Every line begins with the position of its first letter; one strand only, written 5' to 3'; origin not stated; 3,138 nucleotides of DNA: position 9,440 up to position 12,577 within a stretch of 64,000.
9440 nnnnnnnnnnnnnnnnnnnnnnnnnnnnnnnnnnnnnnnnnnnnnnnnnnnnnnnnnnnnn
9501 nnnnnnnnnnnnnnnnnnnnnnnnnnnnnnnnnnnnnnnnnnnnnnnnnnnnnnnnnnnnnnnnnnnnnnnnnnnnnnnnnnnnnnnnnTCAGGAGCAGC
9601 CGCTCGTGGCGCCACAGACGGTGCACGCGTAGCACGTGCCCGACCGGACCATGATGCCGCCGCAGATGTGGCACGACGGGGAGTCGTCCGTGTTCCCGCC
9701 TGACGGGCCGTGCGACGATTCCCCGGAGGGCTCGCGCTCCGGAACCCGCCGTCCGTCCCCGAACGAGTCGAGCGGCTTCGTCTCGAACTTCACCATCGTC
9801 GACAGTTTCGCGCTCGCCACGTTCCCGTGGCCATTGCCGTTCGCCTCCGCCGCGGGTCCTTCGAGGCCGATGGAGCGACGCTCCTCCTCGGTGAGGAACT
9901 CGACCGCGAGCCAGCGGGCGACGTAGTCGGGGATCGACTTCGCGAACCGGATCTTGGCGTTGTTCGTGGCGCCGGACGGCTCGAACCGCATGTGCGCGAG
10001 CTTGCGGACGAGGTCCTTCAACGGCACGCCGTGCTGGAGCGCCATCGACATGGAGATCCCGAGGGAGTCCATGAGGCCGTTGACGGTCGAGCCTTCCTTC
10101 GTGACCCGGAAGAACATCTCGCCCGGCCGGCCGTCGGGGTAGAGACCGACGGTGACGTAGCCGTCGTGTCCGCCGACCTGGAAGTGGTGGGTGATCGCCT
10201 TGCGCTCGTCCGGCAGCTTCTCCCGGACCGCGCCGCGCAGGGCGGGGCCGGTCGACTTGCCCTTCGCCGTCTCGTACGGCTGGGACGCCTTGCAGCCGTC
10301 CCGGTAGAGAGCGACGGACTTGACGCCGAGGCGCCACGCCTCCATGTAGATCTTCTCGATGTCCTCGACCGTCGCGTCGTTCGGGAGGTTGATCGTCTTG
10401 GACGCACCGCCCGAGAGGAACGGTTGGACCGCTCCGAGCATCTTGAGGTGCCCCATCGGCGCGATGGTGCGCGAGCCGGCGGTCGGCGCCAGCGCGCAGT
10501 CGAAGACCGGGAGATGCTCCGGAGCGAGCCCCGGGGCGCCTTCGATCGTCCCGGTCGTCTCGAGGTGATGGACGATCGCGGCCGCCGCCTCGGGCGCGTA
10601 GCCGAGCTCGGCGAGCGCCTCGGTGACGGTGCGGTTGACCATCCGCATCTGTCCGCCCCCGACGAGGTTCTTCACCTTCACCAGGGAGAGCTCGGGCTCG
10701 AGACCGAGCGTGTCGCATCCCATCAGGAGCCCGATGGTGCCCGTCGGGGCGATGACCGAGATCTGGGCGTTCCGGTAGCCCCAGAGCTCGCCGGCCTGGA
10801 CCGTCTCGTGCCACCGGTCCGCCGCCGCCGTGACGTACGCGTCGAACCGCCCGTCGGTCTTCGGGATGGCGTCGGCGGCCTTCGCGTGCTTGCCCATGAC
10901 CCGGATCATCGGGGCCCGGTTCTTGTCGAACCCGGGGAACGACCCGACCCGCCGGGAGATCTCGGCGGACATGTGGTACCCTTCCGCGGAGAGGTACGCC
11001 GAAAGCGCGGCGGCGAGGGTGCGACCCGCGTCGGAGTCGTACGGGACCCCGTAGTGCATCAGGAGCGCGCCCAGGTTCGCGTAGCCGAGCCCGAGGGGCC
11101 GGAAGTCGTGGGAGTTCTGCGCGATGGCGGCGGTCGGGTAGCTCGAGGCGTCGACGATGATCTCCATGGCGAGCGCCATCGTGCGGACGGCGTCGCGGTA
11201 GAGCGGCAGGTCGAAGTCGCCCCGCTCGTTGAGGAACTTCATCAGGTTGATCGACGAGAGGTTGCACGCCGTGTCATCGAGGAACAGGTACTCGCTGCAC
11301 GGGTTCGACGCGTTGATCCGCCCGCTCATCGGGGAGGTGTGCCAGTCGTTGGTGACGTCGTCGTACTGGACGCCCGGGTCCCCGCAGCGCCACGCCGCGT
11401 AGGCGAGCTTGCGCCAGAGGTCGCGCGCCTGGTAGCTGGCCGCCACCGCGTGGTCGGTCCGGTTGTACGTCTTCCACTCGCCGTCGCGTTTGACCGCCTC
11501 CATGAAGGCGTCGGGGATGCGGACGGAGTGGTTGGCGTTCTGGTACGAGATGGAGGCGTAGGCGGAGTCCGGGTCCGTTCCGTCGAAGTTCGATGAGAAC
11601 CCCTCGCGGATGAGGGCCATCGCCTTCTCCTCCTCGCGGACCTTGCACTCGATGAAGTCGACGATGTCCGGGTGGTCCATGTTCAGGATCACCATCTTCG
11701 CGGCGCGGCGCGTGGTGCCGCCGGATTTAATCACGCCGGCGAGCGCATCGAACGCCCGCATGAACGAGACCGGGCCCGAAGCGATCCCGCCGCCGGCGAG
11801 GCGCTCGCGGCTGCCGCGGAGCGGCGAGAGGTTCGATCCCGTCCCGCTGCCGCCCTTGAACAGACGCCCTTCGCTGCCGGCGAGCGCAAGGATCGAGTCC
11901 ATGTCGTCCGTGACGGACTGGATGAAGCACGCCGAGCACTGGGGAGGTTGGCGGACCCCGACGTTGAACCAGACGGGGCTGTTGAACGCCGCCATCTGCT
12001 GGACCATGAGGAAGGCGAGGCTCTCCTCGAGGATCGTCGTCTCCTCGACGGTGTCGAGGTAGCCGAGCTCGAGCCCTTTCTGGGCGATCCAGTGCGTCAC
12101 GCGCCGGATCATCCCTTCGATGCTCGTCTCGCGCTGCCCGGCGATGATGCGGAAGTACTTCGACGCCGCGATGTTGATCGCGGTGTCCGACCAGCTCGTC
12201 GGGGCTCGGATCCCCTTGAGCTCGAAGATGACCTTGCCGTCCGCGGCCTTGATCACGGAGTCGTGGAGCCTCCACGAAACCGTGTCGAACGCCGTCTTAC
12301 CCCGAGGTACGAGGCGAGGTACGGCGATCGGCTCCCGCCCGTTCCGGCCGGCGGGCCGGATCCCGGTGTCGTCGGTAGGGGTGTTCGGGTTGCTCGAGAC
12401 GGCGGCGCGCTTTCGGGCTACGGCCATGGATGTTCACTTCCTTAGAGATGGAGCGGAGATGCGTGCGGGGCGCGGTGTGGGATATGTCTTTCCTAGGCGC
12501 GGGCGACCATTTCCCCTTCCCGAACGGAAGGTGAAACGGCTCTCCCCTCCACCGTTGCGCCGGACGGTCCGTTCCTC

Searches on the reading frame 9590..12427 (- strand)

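Call 47: search_protein_families(library=pfam, proteins=[window:9590-12427:-])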
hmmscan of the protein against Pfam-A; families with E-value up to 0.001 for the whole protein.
window:9590-12427:- (945 aa): 4 families
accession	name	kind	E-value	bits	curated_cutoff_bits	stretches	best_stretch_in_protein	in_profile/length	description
PF02867.20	Ribonuc_red_lgC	-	3.8e-131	438.7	23.9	1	165-708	1-523/523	Ribonucleotide reductase, barrel domain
PF12637.14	TSCPD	-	5.5e-12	46.3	22.8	1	750-841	8-85/88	TSCPD domain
PF08471.15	Ribonuc_red_2_N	-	1e-11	45.4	27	1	63-144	1-103/103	Class II vitamin B12-dependent ribonucleotide reductase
PF00317.26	Ribonuc_red_lgN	-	0.00029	21.3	28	1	81-160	5-76/77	Ribonucleotide reductase, all-alpha domain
